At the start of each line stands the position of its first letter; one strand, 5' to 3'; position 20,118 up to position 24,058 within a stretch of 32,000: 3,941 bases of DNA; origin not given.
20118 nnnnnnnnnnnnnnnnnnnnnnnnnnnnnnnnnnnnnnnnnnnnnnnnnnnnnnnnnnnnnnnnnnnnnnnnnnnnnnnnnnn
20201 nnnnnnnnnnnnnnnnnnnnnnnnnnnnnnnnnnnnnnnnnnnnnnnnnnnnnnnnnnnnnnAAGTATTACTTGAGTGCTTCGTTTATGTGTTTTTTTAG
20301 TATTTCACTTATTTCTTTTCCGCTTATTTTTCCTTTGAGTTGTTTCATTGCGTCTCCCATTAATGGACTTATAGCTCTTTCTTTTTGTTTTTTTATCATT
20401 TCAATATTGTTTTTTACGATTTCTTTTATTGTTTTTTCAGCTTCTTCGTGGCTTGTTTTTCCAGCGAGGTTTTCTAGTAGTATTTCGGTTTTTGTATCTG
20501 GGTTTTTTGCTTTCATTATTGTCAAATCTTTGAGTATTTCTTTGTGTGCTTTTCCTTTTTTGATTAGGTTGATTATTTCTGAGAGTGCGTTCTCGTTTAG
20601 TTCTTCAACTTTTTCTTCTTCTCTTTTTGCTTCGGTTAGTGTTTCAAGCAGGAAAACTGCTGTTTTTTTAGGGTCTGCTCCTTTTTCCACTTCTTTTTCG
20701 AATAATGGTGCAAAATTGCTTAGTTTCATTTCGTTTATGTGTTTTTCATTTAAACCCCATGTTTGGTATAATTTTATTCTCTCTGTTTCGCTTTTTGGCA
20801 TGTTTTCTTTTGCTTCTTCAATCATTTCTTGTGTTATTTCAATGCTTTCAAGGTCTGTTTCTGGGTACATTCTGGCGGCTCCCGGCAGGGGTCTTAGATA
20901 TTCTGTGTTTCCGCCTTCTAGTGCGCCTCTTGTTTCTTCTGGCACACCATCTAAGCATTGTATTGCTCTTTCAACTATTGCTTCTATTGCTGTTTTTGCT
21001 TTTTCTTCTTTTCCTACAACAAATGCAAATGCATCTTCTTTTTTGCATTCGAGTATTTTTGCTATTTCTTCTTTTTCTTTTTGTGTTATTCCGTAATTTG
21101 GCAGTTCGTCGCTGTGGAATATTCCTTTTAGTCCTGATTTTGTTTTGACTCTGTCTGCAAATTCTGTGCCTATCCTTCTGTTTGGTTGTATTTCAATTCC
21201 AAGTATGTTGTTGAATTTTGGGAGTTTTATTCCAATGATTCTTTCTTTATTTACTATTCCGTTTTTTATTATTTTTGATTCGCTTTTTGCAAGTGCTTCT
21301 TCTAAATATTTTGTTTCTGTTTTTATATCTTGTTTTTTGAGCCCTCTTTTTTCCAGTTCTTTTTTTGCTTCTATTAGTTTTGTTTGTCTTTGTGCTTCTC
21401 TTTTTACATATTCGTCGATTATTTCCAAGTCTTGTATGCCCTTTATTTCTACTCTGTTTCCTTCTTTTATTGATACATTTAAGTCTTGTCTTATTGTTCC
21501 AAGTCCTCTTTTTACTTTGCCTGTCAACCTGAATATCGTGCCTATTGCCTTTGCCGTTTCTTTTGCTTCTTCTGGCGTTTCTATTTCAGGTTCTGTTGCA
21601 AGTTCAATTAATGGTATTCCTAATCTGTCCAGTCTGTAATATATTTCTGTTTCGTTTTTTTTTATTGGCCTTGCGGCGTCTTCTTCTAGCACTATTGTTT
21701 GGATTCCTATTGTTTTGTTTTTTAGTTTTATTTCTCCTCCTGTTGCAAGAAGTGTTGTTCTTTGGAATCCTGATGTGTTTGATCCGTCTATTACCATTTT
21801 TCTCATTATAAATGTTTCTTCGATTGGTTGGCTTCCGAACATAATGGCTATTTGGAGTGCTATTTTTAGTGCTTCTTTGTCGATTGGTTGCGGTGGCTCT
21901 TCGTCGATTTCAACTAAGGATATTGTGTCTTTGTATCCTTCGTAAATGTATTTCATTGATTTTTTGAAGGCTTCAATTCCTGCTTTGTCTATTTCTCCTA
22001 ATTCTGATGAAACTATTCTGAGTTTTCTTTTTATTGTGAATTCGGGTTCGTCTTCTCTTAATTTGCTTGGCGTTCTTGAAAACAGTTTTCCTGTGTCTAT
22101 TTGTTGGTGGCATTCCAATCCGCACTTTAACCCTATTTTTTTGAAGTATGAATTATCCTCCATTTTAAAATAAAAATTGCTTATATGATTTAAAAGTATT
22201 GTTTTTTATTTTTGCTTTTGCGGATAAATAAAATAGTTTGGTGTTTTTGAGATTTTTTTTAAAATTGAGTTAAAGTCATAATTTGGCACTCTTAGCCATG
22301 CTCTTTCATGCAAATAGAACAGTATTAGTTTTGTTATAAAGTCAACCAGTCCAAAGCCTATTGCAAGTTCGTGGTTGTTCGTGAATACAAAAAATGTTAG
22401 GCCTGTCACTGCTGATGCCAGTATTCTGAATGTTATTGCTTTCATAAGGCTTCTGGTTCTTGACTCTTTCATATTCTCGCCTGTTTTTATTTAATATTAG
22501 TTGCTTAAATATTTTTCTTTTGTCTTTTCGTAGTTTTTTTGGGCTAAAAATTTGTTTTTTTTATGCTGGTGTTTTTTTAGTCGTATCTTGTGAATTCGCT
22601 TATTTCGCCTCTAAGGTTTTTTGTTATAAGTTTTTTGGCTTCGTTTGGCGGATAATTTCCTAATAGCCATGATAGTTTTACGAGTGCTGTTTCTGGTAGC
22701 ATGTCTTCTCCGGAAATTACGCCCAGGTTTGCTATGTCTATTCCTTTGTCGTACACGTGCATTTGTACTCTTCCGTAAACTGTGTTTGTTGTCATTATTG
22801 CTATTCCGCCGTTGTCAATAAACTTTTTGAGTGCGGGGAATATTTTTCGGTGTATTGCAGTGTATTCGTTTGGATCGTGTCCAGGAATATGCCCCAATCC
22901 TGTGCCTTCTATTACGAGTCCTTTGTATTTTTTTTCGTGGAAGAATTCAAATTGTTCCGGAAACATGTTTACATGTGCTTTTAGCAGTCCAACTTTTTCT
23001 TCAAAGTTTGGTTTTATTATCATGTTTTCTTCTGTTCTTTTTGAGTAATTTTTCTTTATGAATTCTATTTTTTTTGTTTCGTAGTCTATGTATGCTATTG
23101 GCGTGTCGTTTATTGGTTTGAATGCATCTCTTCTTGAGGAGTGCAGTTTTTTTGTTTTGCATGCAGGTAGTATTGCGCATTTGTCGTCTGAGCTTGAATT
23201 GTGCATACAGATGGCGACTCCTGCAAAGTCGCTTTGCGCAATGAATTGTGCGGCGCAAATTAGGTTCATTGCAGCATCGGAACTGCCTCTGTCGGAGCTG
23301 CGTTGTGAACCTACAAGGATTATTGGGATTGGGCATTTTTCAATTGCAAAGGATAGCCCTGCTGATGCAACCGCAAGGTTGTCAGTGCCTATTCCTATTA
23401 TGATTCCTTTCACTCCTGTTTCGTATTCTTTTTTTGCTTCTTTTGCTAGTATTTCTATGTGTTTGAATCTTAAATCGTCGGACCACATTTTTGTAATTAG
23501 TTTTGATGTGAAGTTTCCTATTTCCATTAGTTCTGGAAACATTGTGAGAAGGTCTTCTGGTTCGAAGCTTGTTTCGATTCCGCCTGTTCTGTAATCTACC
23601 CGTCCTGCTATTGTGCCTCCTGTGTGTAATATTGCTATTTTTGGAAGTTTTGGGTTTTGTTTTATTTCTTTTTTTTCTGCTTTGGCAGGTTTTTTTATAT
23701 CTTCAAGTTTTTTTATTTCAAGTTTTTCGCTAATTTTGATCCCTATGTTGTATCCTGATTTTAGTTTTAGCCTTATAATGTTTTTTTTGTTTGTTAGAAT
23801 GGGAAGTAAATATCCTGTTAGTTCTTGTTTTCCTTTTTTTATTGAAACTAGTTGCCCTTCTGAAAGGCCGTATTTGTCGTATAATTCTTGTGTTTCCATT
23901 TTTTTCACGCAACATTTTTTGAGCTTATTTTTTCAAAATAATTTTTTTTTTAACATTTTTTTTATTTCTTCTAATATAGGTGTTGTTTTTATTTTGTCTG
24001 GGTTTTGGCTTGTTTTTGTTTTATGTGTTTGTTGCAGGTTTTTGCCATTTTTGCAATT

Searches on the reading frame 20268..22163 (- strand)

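Call 11: search_protein_families(library=pfam, proteins=[window:20268-22163:-])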
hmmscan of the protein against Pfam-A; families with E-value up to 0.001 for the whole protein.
window:20268-22163:- (631 aa): 3 families
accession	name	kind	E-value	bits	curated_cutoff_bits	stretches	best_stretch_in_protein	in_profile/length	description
PF02934.20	GatB_N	-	1.8e-54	185.2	23.4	2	13-284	2-236/277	GatB/GatE catalytic domain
PF02637.23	GatB_Yqey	-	4.6e-17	62.7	27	1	487-626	2-148/148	GatB domain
PF02938.19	GAD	-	5.1e-13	49.5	23.4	1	300-392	2-94/95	GAD domain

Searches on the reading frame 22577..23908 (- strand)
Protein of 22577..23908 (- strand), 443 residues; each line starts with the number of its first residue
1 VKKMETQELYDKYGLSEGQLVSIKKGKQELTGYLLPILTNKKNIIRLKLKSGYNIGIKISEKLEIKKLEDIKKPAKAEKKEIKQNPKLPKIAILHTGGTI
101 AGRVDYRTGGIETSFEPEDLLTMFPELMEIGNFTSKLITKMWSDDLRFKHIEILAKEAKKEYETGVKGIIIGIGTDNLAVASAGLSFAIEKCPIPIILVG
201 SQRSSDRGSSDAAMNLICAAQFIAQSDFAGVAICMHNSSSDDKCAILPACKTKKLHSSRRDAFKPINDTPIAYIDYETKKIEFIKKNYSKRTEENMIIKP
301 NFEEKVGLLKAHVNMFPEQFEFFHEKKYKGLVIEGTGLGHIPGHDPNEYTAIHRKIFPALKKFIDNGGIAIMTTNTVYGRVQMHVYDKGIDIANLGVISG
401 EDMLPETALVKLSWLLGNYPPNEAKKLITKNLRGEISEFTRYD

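Call 11: search_protein_families(library=pfam, proteins=[window:22577-23908:-])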
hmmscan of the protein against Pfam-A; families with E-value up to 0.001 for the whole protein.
window:22577-23908:- (443 aa): 3 families
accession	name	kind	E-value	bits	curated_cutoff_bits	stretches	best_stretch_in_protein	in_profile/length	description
PF00710.25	Asparaginase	-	5.4e-47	160.3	22.5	1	90-285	1-189/193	Asparaginase, N-terminal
PF17763.6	Asparaginase_C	-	1.3e-23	83.6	34.6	1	305-422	1-107/114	Glutaminase/Asparaginase C-terminal domain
PF18195.6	GatD_N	-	3.1e-12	46.1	25.7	1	16-68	2-54/54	GatD N-terminal domain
